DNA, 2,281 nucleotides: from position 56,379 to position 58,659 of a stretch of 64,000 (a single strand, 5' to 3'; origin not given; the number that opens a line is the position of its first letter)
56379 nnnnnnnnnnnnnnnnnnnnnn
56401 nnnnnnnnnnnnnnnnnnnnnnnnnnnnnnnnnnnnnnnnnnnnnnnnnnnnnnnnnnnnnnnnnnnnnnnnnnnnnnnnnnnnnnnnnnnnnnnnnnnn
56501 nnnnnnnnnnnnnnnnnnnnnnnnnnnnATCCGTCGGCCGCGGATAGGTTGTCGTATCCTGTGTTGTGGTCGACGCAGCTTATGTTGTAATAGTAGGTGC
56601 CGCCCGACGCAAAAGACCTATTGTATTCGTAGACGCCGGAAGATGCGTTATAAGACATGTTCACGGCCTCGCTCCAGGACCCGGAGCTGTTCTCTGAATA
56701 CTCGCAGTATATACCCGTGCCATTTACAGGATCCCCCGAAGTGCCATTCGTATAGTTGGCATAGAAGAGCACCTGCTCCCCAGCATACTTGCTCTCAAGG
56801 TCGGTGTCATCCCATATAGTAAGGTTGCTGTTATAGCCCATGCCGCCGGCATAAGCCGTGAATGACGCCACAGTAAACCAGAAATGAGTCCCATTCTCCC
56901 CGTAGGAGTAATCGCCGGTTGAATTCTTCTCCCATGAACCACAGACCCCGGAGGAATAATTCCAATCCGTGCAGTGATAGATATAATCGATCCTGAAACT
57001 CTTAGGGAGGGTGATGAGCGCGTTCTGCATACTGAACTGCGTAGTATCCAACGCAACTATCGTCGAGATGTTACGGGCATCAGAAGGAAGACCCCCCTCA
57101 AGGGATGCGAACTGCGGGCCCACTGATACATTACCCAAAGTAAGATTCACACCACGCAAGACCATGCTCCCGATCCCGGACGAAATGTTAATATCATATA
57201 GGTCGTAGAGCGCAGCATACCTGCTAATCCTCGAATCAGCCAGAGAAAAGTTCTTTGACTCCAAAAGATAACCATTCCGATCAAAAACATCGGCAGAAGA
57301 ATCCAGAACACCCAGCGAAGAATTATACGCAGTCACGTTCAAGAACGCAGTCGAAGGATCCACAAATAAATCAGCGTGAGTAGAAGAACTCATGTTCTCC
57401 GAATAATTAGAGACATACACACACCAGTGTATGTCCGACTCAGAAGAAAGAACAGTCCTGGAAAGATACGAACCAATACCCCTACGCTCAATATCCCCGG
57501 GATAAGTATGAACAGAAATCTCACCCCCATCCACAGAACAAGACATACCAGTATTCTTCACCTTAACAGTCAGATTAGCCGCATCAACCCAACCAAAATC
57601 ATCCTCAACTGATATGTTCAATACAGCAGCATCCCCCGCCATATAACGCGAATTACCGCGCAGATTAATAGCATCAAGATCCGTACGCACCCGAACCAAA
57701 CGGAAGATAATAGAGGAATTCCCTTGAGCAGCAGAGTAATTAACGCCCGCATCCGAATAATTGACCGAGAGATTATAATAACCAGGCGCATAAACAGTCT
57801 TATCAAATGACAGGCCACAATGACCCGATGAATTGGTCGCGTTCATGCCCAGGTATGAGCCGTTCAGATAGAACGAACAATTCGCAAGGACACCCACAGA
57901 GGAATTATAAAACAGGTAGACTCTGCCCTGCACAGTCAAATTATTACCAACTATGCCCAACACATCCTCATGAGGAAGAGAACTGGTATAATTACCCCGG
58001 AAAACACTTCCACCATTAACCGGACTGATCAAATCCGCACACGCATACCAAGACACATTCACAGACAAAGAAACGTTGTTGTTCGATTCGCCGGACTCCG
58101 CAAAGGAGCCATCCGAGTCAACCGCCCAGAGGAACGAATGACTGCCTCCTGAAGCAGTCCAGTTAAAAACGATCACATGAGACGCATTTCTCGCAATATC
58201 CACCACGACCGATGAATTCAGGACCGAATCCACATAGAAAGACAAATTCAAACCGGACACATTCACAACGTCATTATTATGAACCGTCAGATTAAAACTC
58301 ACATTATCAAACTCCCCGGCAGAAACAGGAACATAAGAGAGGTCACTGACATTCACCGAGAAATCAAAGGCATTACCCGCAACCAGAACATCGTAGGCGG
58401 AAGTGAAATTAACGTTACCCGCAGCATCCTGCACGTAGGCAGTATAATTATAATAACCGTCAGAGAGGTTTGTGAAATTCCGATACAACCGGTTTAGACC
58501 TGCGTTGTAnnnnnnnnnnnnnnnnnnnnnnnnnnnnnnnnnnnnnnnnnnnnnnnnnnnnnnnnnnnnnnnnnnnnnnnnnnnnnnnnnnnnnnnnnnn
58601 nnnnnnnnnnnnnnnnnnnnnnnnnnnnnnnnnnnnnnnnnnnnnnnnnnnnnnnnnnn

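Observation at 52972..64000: The giant gene contains recent internal duplications and an extreme density of N-glycosylation sequons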

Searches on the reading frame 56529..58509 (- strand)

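Call 52: search_solved_structures(query=window:56529-58509:-, max_evalue=0.1)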
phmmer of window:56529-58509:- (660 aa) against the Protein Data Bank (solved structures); distinct sequences matched with E-value up to 0.1: 3.
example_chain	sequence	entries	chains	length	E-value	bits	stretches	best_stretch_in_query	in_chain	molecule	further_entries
2l0d_A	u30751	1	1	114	0.0081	18.1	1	61-149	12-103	Cell surface protein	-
3idu_A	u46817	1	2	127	0.017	17.1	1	70-152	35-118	Uncharacterized protein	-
2kl6_A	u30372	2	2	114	0.083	14.8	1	71-152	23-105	Uncharacterized protein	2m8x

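Call 63: find_homologous_proteins(query=window:56529-58509:-, max_evalue=0.00001)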
Query window:56529-58509:- (660 aa): 1 proteins with E <= 0.00001 among 8000 candidates.
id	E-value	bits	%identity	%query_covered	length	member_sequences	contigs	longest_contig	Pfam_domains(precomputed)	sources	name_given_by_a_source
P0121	7.3e-85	304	40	65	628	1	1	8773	-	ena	-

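Call 64: find_encoding_contigs(protein=P0121, flank=10000)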
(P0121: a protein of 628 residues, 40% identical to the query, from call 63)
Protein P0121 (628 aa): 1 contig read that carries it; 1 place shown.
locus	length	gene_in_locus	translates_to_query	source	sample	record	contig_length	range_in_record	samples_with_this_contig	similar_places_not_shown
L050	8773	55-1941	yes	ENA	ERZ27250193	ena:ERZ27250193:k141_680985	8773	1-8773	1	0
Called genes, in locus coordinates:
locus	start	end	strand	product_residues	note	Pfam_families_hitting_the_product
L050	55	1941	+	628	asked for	-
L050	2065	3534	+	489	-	PF13620:CarboxypepD_reg (faint), PF10670:DUF4198 (weak)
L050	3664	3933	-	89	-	PF01868:RNase_P-MRP_p29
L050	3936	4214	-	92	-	PF01253:SUI1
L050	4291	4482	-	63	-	-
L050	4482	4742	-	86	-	-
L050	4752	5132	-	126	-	PF07650:KH_2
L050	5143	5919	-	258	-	PF00237:Ribosomal_L22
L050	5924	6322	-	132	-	PF00203:Ribosomal_S19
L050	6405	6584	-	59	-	-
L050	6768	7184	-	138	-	PF00181:Ribosomal_L2_N, PF03947:Ribosomal_L2_C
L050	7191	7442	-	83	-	PF00276:Ribosomal_L23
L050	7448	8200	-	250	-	PF00573:Ribosomal_L4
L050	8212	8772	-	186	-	?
